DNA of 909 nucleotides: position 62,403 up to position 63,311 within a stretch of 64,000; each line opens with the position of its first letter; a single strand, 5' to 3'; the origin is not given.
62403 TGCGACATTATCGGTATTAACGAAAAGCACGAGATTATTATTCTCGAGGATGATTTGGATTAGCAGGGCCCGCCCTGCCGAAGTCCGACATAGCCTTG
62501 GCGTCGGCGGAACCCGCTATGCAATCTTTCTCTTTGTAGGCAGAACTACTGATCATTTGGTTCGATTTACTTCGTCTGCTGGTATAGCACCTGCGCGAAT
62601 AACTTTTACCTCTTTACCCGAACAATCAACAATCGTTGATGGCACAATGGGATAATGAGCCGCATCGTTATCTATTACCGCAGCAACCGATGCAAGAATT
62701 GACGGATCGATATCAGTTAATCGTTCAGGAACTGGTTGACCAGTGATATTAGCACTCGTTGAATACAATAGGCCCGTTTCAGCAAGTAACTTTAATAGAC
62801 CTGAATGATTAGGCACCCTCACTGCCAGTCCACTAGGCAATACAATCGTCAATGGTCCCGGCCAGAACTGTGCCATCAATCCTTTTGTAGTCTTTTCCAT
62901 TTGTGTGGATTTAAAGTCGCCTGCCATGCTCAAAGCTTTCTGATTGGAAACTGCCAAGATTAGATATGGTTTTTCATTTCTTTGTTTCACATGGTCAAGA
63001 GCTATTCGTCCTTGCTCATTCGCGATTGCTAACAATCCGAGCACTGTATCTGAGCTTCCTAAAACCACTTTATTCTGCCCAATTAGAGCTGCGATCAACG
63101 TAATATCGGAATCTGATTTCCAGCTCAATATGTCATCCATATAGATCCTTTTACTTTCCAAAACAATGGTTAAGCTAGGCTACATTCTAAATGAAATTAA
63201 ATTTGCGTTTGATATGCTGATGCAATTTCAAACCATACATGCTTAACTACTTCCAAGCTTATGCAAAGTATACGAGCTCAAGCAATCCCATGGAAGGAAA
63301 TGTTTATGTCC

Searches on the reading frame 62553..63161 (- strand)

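Call 85: search_protein_families(library=pfam, proteins=[window:62553-63161:-], max_evalue=0.001)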
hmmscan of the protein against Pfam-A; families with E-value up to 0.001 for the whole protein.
window:62553-63161:- (202 aa): 1 family
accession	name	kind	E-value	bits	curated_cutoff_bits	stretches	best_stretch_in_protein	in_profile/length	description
PF01300.24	Sua5_yciO_yrdC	-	3.8e-26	92.1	25.1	1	26-191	2-178/178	Telomere recombination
